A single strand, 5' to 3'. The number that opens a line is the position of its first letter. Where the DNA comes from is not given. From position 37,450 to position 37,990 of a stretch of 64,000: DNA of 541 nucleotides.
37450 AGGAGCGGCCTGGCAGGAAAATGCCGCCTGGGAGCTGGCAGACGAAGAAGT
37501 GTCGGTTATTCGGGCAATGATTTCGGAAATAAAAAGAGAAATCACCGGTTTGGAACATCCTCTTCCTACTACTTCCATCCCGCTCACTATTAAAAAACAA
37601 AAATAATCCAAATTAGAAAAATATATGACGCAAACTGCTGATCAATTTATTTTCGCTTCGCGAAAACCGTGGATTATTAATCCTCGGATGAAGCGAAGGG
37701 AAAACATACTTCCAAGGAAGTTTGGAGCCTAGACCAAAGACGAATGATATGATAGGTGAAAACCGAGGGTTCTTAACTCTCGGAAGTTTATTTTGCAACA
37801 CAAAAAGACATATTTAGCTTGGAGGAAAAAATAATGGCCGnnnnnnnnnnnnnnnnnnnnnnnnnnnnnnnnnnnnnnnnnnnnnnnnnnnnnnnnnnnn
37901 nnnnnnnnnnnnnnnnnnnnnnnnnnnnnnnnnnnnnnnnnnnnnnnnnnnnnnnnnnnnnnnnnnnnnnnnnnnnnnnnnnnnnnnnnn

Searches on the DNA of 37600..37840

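Call 16: search_rna_families(source=window, start=37600, end=37840, threshold=evalue, max_evalue=10, show_alignments=3)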
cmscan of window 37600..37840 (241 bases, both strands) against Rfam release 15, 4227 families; matches with E-value up to 10: 6.
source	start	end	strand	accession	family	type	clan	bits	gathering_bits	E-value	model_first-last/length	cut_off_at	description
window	37818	37840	+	RF01100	PK-BYV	Cis-reg;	-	17.6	50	0.18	1-40/40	no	3'-terminal pseudoknot in BYV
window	37631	37665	+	RF02298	TtnuCD22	Gene; snRNA; snoRNA; CD-box;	-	17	85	0.75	44-77/77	no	Tetrahymena snoRNA TtnuCD22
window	37764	37831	+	RF02107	DLEU2_3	Gene; lncRNA;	-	14.5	60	8.6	1-76/76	no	Deleted in lymphocytic leukemia 2 conserved region 3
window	37652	37723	+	RF01639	ceN49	Gene; snRNA; snoRNA; HACA-box;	-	14.4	65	1.1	1-134/134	no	Caenorhabditis snoRNA ceN49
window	37646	37708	+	RF00894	mir-790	Gene; miRNA;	-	12.8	63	9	1-70/70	no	mir-790 microRNA precursor family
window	37732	37757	+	RF01648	ceN65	Gene; snRNA; snoRNA; CD-box;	-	12.5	48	5.3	1-65/65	no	Caenorhabditis snoRNA ceN65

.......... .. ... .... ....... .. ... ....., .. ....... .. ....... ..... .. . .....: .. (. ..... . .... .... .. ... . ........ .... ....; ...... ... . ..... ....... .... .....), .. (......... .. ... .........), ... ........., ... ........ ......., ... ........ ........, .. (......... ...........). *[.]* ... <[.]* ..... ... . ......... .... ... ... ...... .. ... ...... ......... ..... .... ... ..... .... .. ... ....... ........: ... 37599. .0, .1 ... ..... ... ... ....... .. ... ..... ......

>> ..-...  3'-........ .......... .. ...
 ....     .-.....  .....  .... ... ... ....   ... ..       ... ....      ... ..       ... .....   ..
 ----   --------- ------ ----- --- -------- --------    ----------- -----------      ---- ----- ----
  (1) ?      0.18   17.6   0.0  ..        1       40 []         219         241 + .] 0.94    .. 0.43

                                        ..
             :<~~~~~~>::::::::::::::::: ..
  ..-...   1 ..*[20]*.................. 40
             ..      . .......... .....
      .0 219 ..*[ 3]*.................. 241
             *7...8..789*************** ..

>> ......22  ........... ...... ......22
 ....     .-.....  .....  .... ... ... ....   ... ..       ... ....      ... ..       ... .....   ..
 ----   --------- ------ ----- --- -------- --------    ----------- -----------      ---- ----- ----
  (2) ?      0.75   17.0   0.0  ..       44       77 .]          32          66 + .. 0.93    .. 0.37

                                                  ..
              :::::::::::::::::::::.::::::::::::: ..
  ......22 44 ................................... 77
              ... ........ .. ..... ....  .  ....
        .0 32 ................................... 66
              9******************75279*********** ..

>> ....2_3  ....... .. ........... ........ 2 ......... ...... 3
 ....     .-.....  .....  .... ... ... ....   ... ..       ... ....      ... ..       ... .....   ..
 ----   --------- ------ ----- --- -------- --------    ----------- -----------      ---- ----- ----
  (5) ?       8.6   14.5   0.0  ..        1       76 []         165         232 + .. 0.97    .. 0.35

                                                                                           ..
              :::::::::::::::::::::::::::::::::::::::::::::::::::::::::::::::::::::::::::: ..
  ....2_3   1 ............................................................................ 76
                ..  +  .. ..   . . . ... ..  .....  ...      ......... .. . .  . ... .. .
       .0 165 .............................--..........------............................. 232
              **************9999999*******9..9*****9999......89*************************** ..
